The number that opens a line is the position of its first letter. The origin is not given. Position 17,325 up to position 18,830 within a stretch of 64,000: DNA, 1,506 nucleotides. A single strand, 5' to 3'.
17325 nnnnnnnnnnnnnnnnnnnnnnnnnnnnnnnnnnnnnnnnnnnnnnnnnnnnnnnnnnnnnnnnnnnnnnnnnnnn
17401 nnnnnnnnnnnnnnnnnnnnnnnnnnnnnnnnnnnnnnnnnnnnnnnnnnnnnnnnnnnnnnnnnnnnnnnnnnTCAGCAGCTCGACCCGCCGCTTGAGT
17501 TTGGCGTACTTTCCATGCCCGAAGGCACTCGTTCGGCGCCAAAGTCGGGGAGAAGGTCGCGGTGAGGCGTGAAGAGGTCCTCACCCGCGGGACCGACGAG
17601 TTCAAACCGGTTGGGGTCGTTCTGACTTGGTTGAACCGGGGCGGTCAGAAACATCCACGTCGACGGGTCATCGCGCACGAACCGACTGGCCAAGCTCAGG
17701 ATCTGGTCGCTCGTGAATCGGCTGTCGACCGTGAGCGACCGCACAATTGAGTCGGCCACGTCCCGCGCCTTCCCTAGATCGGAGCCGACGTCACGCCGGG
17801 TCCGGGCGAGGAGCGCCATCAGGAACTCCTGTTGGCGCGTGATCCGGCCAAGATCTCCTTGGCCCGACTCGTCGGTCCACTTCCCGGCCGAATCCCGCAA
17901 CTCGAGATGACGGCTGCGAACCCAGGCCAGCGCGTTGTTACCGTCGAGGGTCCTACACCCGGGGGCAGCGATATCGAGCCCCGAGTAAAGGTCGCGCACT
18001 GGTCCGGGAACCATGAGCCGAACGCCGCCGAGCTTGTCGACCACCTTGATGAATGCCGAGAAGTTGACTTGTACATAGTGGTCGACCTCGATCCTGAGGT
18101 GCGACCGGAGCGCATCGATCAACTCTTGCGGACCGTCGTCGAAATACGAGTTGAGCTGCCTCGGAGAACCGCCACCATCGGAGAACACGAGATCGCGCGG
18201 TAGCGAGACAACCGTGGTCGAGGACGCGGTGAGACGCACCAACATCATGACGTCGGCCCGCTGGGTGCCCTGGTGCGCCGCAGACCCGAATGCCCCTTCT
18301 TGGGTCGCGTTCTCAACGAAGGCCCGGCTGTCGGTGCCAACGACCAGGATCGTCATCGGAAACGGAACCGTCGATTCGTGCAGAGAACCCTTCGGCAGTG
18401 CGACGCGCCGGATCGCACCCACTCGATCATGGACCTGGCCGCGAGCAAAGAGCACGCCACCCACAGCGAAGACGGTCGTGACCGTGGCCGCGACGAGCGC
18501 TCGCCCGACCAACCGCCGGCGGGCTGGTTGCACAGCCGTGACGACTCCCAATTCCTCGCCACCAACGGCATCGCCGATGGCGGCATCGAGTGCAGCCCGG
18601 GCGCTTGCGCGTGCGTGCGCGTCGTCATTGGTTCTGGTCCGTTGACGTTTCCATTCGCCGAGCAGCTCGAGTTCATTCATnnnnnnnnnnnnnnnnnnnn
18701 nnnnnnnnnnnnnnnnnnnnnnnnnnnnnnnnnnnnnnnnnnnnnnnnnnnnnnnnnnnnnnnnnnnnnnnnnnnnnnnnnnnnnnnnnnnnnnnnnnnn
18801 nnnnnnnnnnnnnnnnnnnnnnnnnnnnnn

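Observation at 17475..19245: ECF sigma factor coupled to an anti-sigma-like / LCP enzyme fusion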

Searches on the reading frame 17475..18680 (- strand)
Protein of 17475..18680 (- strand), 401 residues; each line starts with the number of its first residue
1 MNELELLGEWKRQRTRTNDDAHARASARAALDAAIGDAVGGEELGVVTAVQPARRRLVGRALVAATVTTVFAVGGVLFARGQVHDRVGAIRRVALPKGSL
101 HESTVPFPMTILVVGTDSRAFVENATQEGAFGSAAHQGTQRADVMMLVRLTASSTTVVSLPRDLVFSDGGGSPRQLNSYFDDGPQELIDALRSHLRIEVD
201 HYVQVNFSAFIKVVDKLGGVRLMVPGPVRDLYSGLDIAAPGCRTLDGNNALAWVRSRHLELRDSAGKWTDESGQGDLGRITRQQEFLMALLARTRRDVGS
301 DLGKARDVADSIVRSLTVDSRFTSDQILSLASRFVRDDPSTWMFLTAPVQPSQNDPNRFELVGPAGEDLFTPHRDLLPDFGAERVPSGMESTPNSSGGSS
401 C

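Call 3: search_protein_families(library=pfam, proteins=[window:17475-18680:-], max_evalue=0.01)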
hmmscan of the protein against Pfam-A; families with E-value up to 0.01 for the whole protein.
window:17475-18680:- (401 aa): 1 family
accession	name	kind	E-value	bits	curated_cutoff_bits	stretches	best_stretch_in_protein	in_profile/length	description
PF03816.19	LytR_cpsA_psr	-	1.8e-29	103.2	24.6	1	141-294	1-148/150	LytR_cpsA_psr family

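Call 4: search_protein_families(library=ncbifam, proteins=[window:17475-18680:-], max_evalue=0.01)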
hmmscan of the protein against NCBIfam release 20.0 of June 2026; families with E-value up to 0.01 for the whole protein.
window:17475-18680:- (401 aa): 4 families
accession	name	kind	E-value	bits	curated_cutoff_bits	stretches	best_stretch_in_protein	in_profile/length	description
TIGR00350.1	lytR_cpsA_psr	domain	5e-28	98.3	62.3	1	141-294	2-150/152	LCP family glycopolymer transferase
NF006897.1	PRK09379.1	equivalog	2.5e-13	49.9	441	1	138-327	73-247/298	polyisoprenyl-teichoic acid--peptidoglycan teichoic acid transferase TagU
NF047591.1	ligase_LytR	equivalog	3.3e-09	36.5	450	1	135-329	75-268/336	glycopolymer--peptidoglycan transferase LytR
NF051849.1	LCP_trans_Cps2A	equivalog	2.7e-07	30.2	650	1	188-258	292-361/477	LCP family glycopolymer transferase CpsA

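Call 6: find_homologous_proteins(query=window:17475-18680:-)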
Query window:17475-18680:- (401 aa): 199 proteins with E <= 0.001 among 8000 candidates; the best 120 are listed.
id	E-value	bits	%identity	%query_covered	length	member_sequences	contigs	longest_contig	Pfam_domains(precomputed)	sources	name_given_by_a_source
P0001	9.7e-261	883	100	100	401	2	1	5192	PF03816.20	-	-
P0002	1.8e-130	454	59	93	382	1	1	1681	PF03816.20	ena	-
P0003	2.6e-120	421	55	96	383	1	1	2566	PF03816.20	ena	-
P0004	2.1e-117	411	53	97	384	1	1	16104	PF03816.20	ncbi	-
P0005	2.0e-112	395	55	91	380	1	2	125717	PF03816.20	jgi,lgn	jgi:cell envelope-related function transcriptional attenuator common domain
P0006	1.5e-107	379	53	92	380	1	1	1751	PF03816.20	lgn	-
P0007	6.8e-104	366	57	79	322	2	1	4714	PF03816.20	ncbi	ncbi:MAG: LCP family protein, partial [Acidimicrobiia bacterium]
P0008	3.4e-102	361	52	92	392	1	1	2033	PF03816.20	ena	-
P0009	8.9e-102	360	50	100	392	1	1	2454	PF03816.20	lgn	-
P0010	1.1e-100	356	49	92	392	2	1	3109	PF03816.20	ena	-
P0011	1.8e-100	355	49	100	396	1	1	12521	PF03816.20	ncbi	-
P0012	3.7e-100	354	52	92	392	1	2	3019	PF03816.20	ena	-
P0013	4.8e-99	351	49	99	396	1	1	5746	PF03816.20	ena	-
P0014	6.6e-99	350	52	92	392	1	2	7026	PF03816.20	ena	-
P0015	3.4e-98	348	50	92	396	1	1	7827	PF03816.20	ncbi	-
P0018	1.1e-96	343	54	80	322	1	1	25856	PF03816.20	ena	-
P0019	2.0e-96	342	51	92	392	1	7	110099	PF03816.20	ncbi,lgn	-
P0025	2.7e-94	335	51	87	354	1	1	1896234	PF03816.20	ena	-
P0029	7.4e-74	268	45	93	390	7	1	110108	PF03816.20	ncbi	ncbi:MAG: LCP family protein [Acidimicrobiia bacterium]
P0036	1.4e-65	240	46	71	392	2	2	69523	PF03816.20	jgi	jgi:LCP family protein required for cell wall assembly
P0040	9.3e-63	231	42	82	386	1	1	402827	PF03816.20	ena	-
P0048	9.6e-59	218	43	71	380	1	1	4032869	PF03816.20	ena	-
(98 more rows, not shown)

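Call 8: find_related_loci(query=A1, collection=genome_contigs, flank=4000)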
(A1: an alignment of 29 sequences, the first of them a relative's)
Query A1 (401 aa) in genome_contigs; peptide patterns used: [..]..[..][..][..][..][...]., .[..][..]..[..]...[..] (x = any residue, [..] = any of these).
600 stretches matched a pattern (row limit reached: there are more); 582 encode a relative of the query (tblastn E <= 1e-3); the best 80 are kept; 80 distinct loci.
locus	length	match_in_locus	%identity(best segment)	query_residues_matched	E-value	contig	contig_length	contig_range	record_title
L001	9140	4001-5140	53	1-389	3e-118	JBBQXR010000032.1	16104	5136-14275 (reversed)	MAG: Acidimicrobiia bacterium isolate Co_metawrap_2124 Cmw_2124_k141_13157445_length_16104_cov_6.0000, whole genome shot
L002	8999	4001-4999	45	10-354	6e-71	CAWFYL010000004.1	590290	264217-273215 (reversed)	MAG: uncultured Acidimicrobiia bacterium isolate MFD05442.bin.1.317 genome assembly, contig: contig_19784, whole genome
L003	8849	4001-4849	41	54-341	3e-54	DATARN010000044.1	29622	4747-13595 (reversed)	MAG TPA_asm: Acidimicrobiales bacterium isolate SMAG_U5494 k141_3582622, whole genome shotgun sequence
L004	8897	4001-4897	38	55-352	1e-53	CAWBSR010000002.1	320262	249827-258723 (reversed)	MAG: uncultured Actinomycetota bacterium isolate MFD04580.bin.1.136 genome assembly, contig: contig_12891, whole genome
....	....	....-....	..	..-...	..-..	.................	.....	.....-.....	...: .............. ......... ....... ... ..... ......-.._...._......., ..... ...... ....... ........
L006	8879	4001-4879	36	63-355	8e-48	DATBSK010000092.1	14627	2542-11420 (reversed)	MAG TPA_asm: Acidimicrobiia bacterium isolate SMAG_U4155 k141_2507851, whole genome shotgun sequence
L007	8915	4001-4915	36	42-348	1e-46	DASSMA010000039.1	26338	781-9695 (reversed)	MAG TPA_asm: Acidimicrobiales bacterium isolate SMAG_U1186 k141_1060151, whole genome shotgun sequence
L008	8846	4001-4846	36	54-334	2e-45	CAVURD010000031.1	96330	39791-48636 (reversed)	MAG: uncultured Acidimicrobiaceae bacterium isolate MFD00731.bin.2.91 genome assembly, contig: contig_76808, whole genom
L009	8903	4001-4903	35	52-353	3e-45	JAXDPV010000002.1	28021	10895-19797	MAG: Actinomycetota bacterium isolate BP_72 scaffold_4406014, whole genome shotgun sequence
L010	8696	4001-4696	38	108-334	2e-44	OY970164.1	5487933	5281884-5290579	MAG: uncultured Acidimicrobiaceae bacterium isolate MFD04967.bin.c.3 genome assembly, chromosome: 1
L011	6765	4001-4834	34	83-370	4e-43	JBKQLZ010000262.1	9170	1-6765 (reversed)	MAG: Acidimicrobiales bacterium isolate CRr3G3H3I__bin_42 CRr3G3H3I_000000293587, whole genome shotgun sequence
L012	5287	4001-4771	37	110-371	3e-41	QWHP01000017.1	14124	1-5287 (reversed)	MAG: Actinobacteria bacterium ATB1 test_scaffold_2726, whole genome shotgun sequence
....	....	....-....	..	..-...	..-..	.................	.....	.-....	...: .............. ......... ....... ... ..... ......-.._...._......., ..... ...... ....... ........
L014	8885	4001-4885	36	52-349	7e-38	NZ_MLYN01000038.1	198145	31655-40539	Streptomyces sp. MUSC 14, whole genome shotgun sequence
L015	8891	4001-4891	33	109-395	8e-37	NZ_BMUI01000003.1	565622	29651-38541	Streptomyces olivaceoviridis strain JCM 4499 sequence003, whole genome shotgun sequence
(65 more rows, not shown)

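Call 10: find_encoding_contigs(protein=P0048, flank=4000, max_places=2)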
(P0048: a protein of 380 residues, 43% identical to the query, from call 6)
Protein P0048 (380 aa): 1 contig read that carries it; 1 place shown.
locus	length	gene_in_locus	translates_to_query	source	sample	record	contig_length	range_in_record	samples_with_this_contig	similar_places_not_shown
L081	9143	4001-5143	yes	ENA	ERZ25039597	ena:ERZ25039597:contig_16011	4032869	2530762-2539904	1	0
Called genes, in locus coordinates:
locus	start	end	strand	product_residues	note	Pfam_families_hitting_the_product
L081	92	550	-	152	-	PF00106:adh_short, PF13561:adh_short_C2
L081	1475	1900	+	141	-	-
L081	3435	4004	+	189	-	PF04542:Sigma70_r2, PF08281:Sigma70_r4_2, PF04545:Sigma70_r4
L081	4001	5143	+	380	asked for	PF03816:LytR_cpsA_psr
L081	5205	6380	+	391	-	PF00108:Thiolase_N, PF02803:Thiolase_C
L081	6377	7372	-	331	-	PF01636:APH (weak)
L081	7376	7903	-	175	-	-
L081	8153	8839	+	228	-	PF00459:Inositol_P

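Call 11: find_encoding_contigs(protein=P0040, flank=4000, max_places=2)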
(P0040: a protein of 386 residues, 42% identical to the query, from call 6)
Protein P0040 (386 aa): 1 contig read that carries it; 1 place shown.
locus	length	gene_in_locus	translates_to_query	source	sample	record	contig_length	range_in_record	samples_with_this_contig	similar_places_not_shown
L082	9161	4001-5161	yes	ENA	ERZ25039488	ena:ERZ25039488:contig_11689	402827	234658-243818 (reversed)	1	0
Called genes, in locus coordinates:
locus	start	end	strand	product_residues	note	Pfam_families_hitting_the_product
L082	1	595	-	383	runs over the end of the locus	PF02720:DUF222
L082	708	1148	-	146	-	PF00583:Acetyltransf_1, PF13508:Acetyltransf_7, PF13673:Acetyltransf_10 (weak), PF08445:FR47 (weak)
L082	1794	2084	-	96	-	-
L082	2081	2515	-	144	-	PF00903:Glyoxalase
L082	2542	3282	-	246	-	PF05988:DUF899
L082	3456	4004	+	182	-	PF04542:Sigma70_r2, PF08281:Sigma70_r4_2, PF04545:Sigma70_r4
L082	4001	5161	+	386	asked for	PF03816:LytR_cpsA_psr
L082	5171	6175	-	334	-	PF01636:APH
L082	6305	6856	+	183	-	PF13527:Acetyltransf_9, PF00583:Acetyltransf_1, PF13673:Acetyltransf_10 (weak), PF13508:Acetyltransf_7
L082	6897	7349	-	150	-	PF00583:Acetyltransf_1, PF13508:Acetyltransf_7, PF08445:FR47 (faint), PF13673:Acetyltransf_10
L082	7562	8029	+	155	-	PF14588:YjgF_endoribonc, PF01042:Ribonuc_L-PSP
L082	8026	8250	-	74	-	-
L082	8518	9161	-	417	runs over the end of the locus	PF00282:Pyridoxal_deC, PF00266:Aminotran_5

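Call 12: find_encoding_contigs(protein=P0029, flank=4000, max_places=2)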
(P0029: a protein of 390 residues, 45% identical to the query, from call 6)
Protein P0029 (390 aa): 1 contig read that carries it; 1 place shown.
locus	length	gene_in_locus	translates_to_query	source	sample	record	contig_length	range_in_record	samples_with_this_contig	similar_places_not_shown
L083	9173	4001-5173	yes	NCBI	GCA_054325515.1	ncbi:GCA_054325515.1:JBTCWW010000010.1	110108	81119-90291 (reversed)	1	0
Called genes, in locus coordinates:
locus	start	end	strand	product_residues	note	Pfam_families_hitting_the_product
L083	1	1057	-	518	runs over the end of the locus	PF00501:AMP-binding, PF13193:AMP-binding_C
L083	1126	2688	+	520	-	PF13483:Lactamase_B_3 (weak), PF12706:Lactamase_B_2 (faint), PF25451:SCP2_Rv3818, PF00355:Rieske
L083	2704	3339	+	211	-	PF02811:PHP, PF19799:DUF6282 (faint), PF13263:PHP_C (weak)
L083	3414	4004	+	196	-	PF04542:Sigma70_r2, PF08281:Sigma70_r4_2, PF04545:Sigma70_r4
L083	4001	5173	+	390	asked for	PF03816:LytR_cpsA_psr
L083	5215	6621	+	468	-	PF01011:PQQ, PF13360:PQQ_2, PF13570:Beta-prop_ACSF4 (faint)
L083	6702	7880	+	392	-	PF00108:Thiolase_N, PF02803:Thiolase_C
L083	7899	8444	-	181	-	-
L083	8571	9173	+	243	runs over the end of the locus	PF00459:Inositol_P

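Call 13: find_encoding_contigs(protein=P0019, flank=4000, max_places=2)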
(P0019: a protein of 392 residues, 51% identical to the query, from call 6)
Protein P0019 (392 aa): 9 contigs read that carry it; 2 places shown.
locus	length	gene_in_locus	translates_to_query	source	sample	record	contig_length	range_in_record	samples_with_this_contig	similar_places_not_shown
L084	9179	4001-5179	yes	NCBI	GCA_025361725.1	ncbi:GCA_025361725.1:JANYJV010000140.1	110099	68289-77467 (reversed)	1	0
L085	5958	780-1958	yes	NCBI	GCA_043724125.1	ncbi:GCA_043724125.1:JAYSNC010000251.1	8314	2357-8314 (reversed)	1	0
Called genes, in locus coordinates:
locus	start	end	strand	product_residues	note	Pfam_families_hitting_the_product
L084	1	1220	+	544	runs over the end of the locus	PF13483:Lactamase_B_3 (weak), PF25451:SCP2_Rv3818, PF00355:Rieske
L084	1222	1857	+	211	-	PF02811:PHP, PF13263:PHP_C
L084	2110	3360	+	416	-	PF14690:Zn_ribbon_ISL3, PF13542:HTH_Tnp_ISL3 (weak), PF01610:DDE_Tnp_ISL3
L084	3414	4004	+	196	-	PF04542:Sigma70_r2, PF08281:Sigma70_r4_2, PF04545:Sigma70_r4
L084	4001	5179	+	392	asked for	PF03816:LytR_cpsA_psr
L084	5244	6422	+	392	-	PF00108:Thiolase_N, PF02803:Thiolase_C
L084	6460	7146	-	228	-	-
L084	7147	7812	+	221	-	PF00459:Inositol_P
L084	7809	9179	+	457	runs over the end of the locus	PF00370:FGGY_N, PF02782:FGGY_C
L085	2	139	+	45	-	?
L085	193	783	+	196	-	PF04542:Sigma70_r2, PF08281:Sigma70_r4_2, PF04545:Sigma70_r4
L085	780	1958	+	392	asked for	PF03816:LytR_cpsA_psr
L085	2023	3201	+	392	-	PF00108:Thiolase_N, PF02803:Thiolase_C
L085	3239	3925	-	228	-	-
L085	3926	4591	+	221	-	PF00459:Inositol_P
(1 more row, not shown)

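Call 42: find_encoding_contigs(protein=P0025, flank=3000, max_places=1)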
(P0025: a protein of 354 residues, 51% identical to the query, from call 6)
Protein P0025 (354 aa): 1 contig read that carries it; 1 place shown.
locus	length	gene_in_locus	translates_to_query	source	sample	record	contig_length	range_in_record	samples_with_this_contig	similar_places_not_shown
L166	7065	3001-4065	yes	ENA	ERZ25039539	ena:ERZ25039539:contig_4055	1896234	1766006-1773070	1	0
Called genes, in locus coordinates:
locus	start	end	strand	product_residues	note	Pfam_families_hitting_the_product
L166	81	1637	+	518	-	PF13483:Lactamase_B_3 (weak), PF25451:SCP2_Rv3818, PF00355:Rieske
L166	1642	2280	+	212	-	PF13263:PHP_C (weak)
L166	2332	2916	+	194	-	PF04542:Sigma70_r2, PF04545:Sigma70_r4, PF08281:Sigma70_r4_2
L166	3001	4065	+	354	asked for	PF03816:LytR_cpsA_psr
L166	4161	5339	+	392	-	PF00108:Thiolase_N, PF22691:Thiolase_C_1 (faint), PF02803:Thiolase_C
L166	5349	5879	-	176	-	-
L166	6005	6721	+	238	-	PF00459:Inositol_P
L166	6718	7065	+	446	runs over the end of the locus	PF00370:FGGY_N, PF02782:FGGY_C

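Call 43: find_encoding_contigs(protein=P0018, flank=3000, max_places=1)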
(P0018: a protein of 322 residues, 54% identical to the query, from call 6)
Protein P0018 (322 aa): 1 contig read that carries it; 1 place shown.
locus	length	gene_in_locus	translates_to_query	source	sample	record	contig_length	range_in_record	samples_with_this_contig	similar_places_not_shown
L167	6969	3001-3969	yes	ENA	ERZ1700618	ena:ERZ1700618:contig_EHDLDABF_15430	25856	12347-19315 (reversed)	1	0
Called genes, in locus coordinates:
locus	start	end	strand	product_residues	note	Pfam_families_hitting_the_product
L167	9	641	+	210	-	PF02811:PHP (weak), PF13263:PHP_C (weak)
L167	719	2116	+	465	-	PF01011:PQQ, PF13360:PQQ_2, PF13570:Beta-prop_ACSF4 (faint)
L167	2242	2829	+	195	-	PF04542:Sigma70_r2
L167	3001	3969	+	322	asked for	PF03816:LytR_cpsA_psr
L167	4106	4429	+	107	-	PF00108:Thiolase_N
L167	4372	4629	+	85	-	-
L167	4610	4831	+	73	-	PF00108:Thiolase_N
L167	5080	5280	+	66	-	PF02803:Thiolase_C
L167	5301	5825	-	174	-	-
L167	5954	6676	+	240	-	PF00459:Inositol_P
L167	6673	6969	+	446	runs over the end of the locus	PF00370:FGGY_N, PF02782:FGGY_C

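Call 44: find_encoding_contigs(protein=P0036, flank=3000, max_places=1)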
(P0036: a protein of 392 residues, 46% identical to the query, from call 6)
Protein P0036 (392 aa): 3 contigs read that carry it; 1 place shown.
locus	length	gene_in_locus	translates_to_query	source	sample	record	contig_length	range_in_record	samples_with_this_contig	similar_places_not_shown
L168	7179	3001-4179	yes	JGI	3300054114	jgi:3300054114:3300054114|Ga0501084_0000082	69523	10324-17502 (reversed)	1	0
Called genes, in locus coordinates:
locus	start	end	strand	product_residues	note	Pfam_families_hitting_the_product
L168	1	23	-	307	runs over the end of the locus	PF00106:adh_short, PF08659:KR, PF13561:adh_short_C2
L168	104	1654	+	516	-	PF13483:Lactamase_B_3 (weak), PF25451:SCP2_Rv3818, PF00355:Rieske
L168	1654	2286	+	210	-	PF02811:PHP (weak), PF13263:PHP_C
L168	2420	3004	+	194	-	PF04542:Sigma70_r2, PF08281:Sigma70_r4_2, PF04545:Sigma70_r4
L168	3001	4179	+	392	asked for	PF03816:LytR_cpsA_psr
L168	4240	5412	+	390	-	PF00108:Thiolase_N, PF02803:Thiolase_C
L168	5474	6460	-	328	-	-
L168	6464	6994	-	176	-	-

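Call 45: find_encoding_contigs(protein=P0005, flank=3000, max_places=1)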
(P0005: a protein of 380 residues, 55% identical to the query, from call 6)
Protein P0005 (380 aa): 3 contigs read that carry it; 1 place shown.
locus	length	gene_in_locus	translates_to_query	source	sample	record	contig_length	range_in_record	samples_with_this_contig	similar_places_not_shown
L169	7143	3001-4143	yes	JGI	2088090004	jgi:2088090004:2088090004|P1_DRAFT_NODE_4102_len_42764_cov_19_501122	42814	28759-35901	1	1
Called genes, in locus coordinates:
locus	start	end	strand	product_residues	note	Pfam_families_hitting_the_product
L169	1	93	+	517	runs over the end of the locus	PF13483:Lactamase_B_3 (weak), PF25451:SCP2_Rv3818, PF00355:Rieske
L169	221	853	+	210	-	PF02811:PHP (weak), PF13263:PHP_C (weak)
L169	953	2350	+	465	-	PF01011:PQQ, PF13570:Beta-prop_ACSF4 (faint), PF13360:PQQ_2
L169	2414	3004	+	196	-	PF04542:Sigma70_r2, PF08281:Sigma70_r4_2, PF04545:Sigma70_r4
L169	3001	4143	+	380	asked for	PF03816:LytR_cpsA_psr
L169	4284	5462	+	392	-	PF00108:Thiolase_N, PF02803:Thiolase_C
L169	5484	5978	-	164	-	-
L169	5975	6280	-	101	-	-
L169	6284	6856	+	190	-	PF00459:Inositol_P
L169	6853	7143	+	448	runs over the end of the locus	PF00370:FGGY_N, PF02782:FGGY_C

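Call 60: predict_structure(alignment_id=A1)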
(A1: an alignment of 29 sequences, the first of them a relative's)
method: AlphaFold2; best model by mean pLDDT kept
length: 401 residues; sequences in the alignment: 29
mean_pLDDT: 78.5   pTM: 0.75
mean pLDDT of the five models: 78.5, 75.7, 75.0, 73.8, 73.5
residues with pLDDT >= 90: 183; 70-90: 107; 50-70: 42; < 50: 69
segments of 3 or more residues with pLDDT < 50: 11-18, 39-78, 381-399
pLDDT, mean of each block of 10 residues (from residue 1): 52 46 75 65 38 31 44 45 85 96 91 84 70 67 92 94 91 92 95 96 91 93 94 92 95 91 94 86 91 86 86 92 90 84 92 91 92 68 41 44 68
secondary structure, 60 per line:
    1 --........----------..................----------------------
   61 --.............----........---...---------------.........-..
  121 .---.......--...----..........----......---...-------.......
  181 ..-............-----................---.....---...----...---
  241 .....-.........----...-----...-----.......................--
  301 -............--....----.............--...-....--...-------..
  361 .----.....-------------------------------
elements in order: H3-10 H21-38 H63-75 H80-87 E91-93 E109-117 H125-131 E141-150 E155-160 E164-166 H176-182 H184-195 E201-206 H207-216 E220-224 E228-230 E235-237 E241-245 H247-255 E260-262 E268-270 H276-298 H302-313 E316-319 H324-336 E343-346 E349-351 E359-361 H366-370

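Call 63: search_solved_structures(query=window:17475-18680:-, max_evalue=0.001, show_alignments=1)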
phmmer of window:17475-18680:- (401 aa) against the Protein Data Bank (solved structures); distinct sequences matched with E-value up to 0.001: 17.
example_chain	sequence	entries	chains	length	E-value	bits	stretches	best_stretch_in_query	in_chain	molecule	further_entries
5v8c_A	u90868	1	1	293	1e-30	110.7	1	109-327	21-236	Transcriptional regulator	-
6uf6_A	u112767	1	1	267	1.6e-11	47.5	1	141-283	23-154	Polyisoprenyl-teichoic acid--peptidoglycan teichoic acid transferase TagU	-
3nxh_A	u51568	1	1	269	6.5e-11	45.6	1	140-328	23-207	transcriptional regulator yvhJ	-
6uf3_A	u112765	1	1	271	6.7e-11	45.5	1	140-328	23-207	Polyisoprenyl-teichoic acid--peptidoglycan teichoic acid transferase TagV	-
3qfi_A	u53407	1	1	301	4.2e-10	42.9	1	136-335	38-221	Transcriptional regulator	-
3nro_A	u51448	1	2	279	1e-09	41.6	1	133-267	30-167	Lmo1026 protein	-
3owq_A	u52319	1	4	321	1.6e-09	41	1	132-267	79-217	Lin1025 protein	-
3mej_A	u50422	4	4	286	7.7e-09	38.7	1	132-260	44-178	transcriptional regulator ywtF | Putative transcriptional regulator ywtF | Polyisoprenyl-teichoic acid--peptidoglycan teichoic acid transferase TagT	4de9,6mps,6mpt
6uf5_A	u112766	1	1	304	8.9e-09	38.5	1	132-260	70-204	Polyisoprenyl-teichoic acid--peptidoglycan teichoic acid transferase TagT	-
8qty_A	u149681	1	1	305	2e-08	37.4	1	137-291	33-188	Biofilm regulatory protein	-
3pe5_A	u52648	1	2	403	5.5e-08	35.9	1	135-318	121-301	Uncharacterized protein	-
2xxp_A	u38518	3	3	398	9.2e-07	31.9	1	139-259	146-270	CPS2A | CPS2A, Integral membrane regulatory protein Wzg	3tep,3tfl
6uex_A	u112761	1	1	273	1.6e-06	31.1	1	135-291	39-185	Regulatory protein MsrR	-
9cy9_A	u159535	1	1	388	2.4e-06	30.5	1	137-320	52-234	Biofilm regulatory protein A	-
4de8_A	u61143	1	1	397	5.7e-06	29.3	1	140-259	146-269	Cps2A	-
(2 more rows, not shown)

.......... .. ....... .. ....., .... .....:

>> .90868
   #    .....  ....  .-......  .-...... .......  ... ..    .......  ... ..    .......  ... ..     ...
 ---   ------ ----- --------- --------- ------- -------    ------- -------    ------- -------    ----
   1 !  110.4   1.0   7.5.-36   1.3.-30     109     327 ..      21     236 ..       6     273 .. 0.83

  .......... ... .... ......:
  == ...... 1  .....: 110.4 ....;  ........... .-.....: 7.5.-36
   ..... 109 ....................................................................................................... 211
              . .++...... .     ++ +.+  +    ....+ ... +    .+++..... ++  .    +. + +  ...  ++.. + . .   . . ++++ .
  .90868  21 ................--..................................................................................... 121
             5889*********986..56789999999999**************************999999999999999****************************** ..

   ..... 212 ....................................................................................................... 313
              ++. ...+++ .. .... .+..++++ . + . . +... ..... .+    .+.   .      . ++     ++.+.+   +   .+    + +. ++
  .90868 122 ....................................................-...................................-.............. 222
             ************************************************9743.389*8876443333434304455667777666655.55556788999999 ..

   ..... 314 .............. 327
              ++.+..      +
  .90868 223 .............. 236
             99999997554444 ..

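Call 66: fold_search(model_id=the predicted structure, library=pdb)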
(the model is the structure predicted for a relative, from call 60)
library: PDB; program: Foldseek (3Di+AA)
matches with E <= 10: 589; with E <= 0.001: 33
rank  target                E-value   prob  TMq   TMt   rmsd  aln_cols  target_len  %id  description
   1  5v8c                  1.3e-22  1.00  0.54  0.78   3.5       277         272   27  LytR-Csp2A-Psr enzyme from Actinomyces oris (released 2018-04-11)
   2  8qty                  5.7e-15  1.00  0.46  0.66   3.9       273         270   20  LytR LCP domain from Streptococcus dysgalactiae subs. dysgalactiae (released 2024-09-04)
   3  6uex                  8.0e-15  1.00  0.46  0.72   4.0       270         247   22  Crystal structure of S. aureus LcpA in complex with octaprenyl-pyrophosphate-GlcNAc (released 2020-01-29)
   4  3okz_A                2.4e-14  1.00  0.46  0.60   4.8       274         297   18  Crystal Structure of protein gbs0355 from Streptococcus agalactiae, Northeast Structural Genomics Consortium Target Sa (released 2010-09-22)
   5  3pe5_A                4.0e-14  1.00  0.45  0.62   5.2       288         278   19  Three-dimensional Structure of protein A7VV38_9CLOT from Clostridium leptum DSM 753, Northeast Structural Genomics Con (released 2010-11-10)
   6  6uf3                  7.0e-14  1.00  0.44  0.65   5.1       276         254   21  Crystal structure of B. subtilis TagV (released 2020-01-29)
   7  3okz_B                8.3e-14  1.00  0.48  0.63   5.1       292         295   17  Crystal Structure of protein gbs0355 from Streptococcus agalactiae, Northeast Structural Genomics Consortium Target Sa (released 2010-09-22)
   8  6mpt                  1.9e-13  1.00  0.45  0.68   4.8       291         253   20  TagT bound to LI-WTA (released 2018-10-17)
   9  6mps                  4.4e-13  1.00  0.44  0.66   5.2       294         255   20  TagT bound to LIIa-WTA (released 2018-10-17)
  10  3tfl                  5.5e-13  1.00  0.44  0.47   6.1       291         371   17  LytR-Cps2a-Psr family protein with bound octaprenyl pyrophosphate lipid (released 2011-10-12)
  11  3tep                  5.8e-13  1.00  0.43  0.46   6.3       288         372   17  LytR-CPS2a-Psr family protein with bound octaprenyl pyrophosphate lipid and magnesium ion (released 2011-10-12)
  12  2xxp                  7.3e-13  1.00  0.43  0.46   6.4       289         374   19  A widespread family of bacterial cell wall assembly proteins (released 2011-10-19)
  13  3owq_B                8.2e-13  1.00  0.40  0.64   5.0       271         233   21  X-Ray Structure of Lin1025 protein from Listeria innocua, Northeast Structural Genomics Consortium Target LkR164 (released 2010-10-20)
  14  9cy9                  1.0e-12  1.00  0.42  0.58   5.8       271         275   20  Biofilm regulatory protein A from Streptococcus mutans (released 2025-08-20)
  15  3owq_A                1.0e-12  1.00  0.38  0.60   6.0       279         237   21  X-Ray Structure of Lin1025 protein from Listeria innocua, Northeast Structural Genomics Consortium Target LkR164 (released 2010-10-20)
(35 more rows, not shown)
